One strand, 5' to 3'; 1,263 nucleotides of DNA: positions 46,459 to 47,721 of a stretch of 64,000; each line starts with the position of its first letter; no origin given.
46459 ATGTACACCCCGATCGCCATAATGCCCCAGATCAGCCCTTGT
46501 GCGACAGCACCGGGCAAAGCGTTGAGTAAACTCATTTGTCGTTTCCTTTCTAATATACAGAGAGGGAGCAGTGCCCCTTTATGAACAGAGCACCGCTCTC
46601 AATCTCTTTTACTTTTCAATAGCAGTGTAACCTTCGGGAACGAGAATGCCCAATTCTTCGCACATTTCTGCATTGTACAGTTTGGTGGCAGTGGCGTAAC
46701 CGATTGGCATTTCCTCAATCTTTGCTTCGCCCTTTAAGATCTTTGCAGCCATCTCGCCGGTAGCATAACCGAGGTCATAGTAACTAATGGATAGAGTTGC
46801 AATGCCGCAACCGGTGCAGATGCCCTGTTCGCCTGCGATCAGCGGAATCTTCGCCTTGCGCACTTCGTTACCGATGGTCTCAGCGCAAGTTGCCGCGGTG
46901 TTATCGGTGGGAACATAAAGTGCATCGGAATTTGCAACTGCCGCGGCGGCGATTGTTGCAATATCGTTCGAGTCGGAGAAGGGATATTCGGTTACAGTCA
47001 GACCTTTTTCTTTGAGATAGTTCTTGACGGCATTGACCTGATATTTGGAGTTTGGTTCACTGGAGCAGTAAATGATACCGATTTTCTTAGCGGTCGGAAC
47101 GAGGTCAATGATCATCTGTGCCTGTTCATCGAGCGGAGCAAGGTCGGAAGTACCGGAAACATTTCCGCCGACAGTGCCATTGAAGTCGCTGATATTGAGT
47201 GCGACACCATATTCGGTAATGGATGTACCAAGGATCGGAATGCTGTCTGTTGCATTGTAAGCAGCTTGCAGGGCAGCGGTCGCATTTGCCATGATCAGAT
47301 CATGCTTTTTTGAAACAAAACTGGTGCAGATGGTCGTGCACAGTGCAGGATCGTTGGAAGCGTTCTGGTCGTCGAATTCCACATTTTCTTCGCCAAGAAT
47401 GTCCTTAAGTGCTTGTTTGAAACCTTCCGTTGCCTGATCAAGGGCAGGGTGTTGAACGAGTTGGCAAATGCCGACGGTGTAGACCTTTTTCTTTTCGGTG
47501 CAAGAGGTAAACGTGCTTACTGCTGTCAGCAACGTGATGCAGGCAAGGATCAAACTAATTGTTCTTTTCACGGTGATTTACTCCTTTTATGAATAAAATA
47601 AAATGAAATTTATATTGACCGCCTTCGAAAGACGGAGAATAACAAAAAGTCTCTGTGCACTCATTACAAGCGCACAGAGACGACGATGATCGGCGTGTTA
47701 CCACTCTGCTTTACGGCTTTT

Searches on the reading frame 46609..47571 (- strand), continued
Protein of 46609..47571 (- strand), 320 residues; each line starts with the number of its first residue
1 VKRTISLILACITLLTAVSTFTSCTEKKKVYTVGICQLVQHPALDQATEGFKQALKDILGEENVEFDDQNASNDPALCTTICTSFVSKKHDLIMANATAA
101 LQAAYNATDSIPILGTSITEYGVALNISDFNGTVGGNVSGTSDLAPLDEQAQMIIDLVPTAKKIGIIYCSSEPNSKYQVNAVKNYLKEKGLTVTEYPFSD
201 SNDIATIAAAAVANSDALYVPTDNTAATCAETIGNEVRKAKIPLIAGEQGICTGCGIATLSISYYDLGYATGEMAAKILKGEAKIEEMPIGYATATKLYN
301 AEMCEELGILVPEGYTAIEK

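Call 57: find_encoding_contigs(protein=P0121, flank=900, max_places=2)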
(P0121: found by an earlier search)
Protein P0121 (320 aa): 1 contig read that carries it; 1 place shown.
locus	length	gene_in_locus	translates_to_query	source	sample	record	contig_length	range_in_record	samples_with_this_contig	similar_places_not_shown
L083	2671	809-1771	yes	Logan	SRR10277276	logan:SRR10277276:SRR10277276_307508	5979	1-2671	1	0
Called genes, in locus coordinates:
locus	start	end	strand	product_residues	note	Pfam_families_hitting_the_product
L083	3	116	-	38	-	?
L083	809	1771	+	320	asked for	PF04392:ABC_sub_bind, PF13407:Peripla_BP_4 (faint)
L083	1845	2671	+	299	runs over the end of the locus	PF02653:BPD_transp_2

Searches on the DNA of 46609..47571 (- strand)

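Call 20: search_rna_families(sources=[L001, L002, L003, L004, L005, L006, L007, L008, L009, L010, L011, L012, L013, L014, L015, L016, L017, L018, L019, L020], threshold=gathering, show_alignments=0)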
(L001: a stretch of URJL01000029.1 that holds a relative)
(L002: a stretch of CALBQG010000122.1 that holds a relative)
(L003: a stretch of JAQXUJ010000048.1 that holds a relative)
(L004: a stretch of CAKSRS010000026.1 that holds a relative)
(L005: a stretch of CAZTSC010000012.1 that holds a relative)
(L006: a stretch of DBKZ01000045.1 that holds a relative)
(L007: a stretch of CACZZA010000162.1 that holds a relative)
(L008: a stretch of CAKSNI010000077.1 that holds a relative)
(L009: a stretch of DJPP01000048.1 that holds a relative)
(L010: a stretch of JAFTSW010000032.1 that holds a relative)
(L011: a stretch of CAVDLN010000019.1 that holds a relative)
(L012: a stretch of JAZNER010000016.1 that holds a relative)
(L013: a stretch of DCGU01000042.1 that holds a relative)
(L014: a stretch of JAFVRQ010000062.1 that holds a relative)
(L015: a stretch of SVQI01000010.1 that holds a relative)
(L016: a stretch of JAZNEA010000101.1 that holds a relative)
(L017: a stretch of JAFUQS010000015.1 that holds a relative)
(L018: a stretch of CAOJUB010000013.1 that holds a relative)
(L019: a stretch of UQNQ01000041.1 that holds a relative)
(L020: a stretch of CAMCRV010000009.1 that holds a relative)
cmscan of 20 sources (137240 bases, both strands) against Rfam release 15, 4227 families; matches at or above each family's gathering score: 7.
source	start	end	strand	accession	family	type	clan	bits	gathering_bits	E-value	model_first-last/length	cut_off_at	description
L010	3082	3331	+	RF00230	T-box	Cis-reg; leader;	-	114.2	93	3.5e-24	1-219/219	no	T-box leader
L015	3140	3394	+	RF00230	T-box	Cis-reg; leader;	-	113.4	93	5.6e-24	1-219/219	no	T-box leader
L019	3189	3444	+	RF00230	T-box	Cis-reg; leader;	-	111.2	93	2.1e-23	1-219/219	no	T-box leader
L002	3185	3425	+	RF00230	T-box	Cis-reg; leader;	-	107.8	93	1.6e-22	1-219/219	no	T-box leader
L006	114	367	+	RF00230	T-box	Cis-reg; leader;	-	97.8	93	6e-20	1-219/219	no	T-box leader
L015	1567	1640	-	RF00005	tRNA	Gene; tRNA;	CL00001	69.9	29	7e-13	1-71/71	no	tRNA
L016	3217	3301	-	RF00005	tRNA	Gene; tRNA;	CL00001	53.6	29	2.2e-08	1-71/71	no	tRNA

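Call 21: search_rna_families(sources=[L021, L022, L023, L024, L025, L026, L027, L028, L029, L030, L031, L032, L033, L034, L035, L036, L037, L038, L039, L040], threshold=gathering, show_alignments=0)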
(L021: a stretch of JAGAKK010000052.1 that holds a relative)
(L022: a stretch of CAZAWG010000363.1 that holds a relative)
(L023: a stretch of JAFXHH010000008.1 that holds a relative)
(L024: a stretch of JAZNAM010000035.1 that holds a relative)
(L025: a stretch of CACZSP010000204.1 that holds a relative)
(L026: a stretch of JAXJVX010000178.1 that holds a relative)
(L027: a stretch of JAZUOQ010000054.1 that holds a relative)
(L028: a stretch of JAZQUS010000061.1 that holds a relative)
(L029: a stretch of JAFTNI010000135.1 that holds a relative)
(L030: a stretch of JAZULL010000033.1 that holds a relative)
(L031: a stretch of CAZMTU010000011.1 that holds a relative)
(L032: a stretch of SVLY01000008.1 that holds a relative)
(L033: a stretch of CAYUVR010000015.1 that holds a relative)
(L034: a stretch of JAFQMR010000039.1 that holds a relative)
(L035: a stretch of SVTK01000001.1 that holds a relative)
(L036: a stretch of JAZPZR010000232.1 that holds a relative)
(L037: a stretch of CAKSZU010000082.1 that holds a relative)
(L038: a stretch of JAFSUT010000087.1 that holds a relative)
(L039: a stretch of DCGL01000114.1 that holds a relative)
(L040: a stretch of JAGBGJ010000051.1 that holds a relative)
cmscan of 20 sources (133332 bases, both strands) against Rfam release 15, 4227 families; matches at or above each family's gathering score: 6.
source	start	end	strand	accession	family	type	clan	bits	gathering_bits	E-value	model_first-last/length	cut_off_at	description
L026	3183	3417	+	RF00230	T-box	Cis-reg; leader;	-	129.1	93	5e-28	1-219/219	no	T-box leader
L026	1811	2045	+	RF00230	T-box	Cis-reg; leader;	-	119.8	93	1.2e-25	1-219/219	no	T-box leader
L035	3153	3383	+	RF00230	T-box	Cis-reg; leader;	-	107.9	93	1.4e-22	1-219/219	no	T-box leader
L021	3190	3263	+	RF00005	tRNA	Gene; tRNA;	CL00001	65.9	29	8.9e-12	1-71/71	no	tRNA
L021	3271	3342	+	RF00005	tRNA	Gene; tRNA;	CL00001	62.2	29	9.1e-11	1-71/71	no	tRNA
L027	1780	1859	-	RF01750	ZMP-ZTP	Cis-reg; riboswitch;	-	60.8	39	4.5e-07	1-86/86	no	ZMP/ZTP riboswitch aptamer (pfl RNA motif)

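Call 42: search_rna_families(sources=[L041, L042, L043, L044, L045, L046, L047, L048, L049, L050, L051, L052, L053, L054, L055, L056, L057, L058, L059, L060], threshold=gathering)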
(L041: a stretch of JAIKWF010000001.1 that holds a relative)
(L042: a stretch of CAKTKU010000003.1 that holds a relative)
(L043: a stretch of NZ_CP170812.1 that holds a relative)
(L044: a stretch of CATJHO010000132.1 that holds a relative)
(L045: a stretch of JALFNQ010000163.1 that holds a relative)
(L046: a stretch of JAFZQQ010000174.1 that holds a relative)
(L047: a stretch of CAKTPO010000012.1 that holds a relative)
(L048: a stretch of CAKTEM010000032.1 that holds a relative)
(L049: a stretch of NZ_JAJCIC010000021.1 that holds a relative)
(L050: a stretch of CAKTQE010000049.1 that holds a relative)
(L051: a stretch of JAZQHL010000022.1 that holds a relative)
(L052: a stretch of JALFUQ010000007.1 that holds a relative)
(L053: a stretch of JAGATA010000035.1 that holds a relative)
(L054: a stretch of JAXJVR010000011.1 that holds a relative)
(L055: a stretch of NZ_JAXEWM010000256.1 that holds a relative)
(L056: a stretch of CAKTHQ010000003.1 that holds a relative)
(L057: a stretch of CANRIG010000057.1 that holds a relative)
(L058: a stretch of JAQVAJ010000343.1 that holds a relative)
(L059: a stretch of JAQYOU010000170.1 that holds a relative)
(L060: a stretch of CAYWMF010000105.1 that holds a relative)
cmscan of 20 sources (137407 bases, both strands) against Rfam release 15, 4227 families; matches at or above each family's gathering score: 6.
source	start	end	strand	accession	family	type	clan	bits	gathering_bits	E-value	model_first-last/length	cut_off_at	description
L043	264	365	+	RF02680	PreQ1-III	Cis-reg; riboswitch;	-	122.8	63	3e-24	1-102/102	no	PreQ1-III (pre queuosine) riboswitch aptamer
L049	676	833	-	RF01699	Clostridiales-1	Gene; sRNA;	-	106.6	48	7.4e-23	1-166/166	no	Clostridiales-1 RNA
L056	12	181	-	RF00168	Lysine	Cis-reg; riboswitch;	-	100.7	30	2.8e-25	1-182/182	no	Lysine riboswitch aptamer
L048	58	174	+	RF00001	5S_rRNA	Gene; rRNA;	CL00113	90.8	38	7e-18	1-120/120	no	5S ribosomal RNA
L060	1684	1754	+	RF00005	tRNA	Gene; tRNA;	CL00001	59.8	29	4.2e-10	1-71/71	no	tRNA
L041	7269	7352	+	RF00005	tRNA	Gene; tRNA;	CL00001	53.5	29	2.3e-08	1-71/71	no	tRNA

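Call 43: search_rna_families(sources=[L061, L062, L063, L064, L065, L066, L067, L068, L069, L070, L071, L072, L073, L074, L075, L076, L077, L078, L079, L080], threshold=gathering)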
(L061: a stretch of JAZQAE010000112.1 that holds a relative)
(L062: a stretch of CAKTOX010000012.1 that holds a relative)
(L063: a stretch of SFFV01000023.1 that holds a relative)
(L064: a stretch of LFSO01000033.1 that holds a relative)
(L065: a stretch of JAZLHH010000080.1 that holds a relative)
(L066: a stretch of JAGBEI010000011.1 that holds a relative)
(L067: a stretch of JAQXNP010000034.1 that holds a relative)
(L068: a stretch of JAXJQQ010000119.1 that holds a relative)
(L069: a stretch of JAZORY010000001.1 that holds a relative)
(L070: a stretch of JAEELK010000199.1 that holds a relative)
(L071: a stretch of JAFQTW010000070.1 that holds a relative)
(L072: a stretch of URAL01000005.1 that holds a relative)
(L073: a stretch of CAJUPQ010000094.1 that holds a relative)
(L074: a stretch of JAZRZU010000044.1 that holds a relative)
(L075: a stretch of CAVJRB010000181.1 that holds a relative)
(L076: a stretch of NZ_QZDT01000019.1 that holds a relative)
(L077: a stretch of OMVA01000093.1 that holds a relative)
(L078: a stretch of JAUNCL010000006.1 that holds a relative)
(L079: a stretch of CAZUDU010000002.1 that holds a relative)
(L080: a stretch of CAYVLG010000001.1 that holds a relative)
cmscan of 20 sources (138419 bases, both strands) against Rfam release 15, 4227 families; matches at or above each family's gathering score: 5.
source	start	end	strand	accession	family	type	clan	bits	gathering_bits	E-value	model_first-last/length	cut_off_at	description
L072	2737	2987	-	RF00230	T-box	Cis-reg; leader;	-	107.9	93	1.5e-22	1-219/219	no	T-box leader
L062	2722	2969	-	RF00230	T-box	Cis-reg; leader;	-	103.1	93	2.6e-21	1-219/219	no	T-box leader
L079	7564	7701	+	RF01055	Molybdenum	Cis-reg; riboswitch;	-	65.2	36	4.4e-13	1-135/135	no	Molybdenum/Tungsten riboswitch aptamer (Moco RNA motif)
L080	6580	6632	+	RF00005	tRNA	Gene; tRNA;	CL00001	37.7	29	0.00052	1-51/71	3'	tRNA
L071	7825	7882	-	RF00005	tRNA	Gene; tRNA;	CL00001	37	29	0.00084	16-71/71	5'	tRNA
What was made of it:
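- The leader has been lost or was never gained in most orthologues (calls 20, 21, 42, 43).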

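Call 49: search_rna_families(sources=[L014, L024, L028, L035, L026], threshold=evalue, max_evalue=0.00001, show_alignments=6)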
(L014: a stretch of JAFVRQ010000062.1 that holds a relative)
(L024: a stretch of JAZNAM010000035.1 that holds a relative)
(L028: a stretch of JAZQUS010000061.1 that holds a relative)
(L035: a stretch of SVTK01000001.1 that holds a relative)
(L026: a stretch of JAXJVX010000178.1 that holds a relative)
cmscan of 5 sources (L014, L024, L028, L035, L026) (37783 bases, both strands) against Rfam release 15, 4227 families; matches with E-value up to 0.00001: 6.
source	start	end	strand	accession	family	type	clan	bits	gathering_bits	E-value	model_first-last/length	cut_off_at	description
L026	3183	3417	+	RF00230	T-box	Cis-reg; leader;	-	129.1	93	1.4e-28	1-219/219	no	T-box leader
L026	1811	2045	+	RF00230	T-box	Cis-reg; leader;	-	119.8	93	3.5e-26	1-219/219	no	T-box leader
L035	3153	3383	+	RF00230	T-box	Cis-reg; leader;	-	107.9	93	4.1e-23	1-219/219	no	T-box leader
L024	3157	3405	+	RF00230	T-box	Cis-reg; leader;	-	90.3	93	1.4e-18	1-219/219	no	T-box leader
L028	3162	3401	+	RF00230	T-box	Cis-reg; leader;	-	81.4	93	2.8e-16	1-219/219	no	T-box leader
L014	3176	3417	+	RF00230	T-box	Cis-reg; leader;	-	72.8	93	4.5e-14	1-219/219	no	T-box leader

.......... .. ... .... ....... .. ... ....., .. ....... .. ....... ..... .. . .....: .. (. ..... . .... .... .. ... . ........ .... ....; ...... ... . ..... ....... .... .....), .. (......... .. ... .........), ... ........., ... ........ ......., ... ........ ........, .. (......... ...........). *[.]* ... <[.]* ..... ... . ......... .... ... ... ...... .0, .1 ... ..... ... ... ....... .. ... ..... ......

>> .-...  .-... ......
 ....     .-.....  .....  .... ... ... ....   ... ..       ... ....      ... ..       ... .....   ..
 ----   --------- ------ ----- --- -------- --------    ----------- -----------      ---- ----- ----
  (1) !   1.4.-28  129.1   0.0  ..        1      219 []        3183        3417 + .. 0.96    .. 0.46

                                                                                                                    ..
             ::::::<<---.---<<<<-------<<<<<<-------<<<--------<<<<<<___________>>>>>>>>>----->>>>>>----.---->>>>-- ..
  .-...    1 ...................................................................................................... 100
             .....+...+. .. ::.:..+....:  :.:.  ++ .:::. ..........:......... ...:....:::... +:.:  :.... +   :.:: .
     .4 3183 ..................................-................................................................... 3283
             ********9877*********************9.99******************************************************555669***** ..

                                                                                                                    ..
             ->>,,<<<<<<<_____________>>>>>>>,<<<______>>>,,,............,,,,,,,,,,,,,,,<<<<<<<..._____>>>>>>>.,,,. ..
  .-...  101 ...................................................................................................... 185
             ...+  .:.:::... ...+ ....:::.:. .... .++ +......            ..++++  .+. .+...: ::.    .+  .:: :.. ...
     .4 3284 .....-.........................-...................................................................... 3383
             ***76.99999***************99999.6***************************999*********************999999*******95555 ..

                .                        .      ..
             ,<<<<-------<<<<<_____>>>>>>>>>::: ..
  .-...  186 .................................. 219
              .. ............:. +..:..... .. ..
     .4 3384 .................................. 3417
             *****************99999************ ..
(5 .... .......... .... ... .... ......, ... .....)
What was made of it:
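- CM column placement in this loop shifts by one in L024 and L026, with posterior probabilities of only about 0.5-0.6 in L026 (call 49). The Rfam alignment of L024 places A-C-A in the codon columns (call 49).
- Tried and rejected: I rejected reading the codon from cmscan columns alone, because the placement shifts by one nucleotide in L024 and L026 (call 49).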
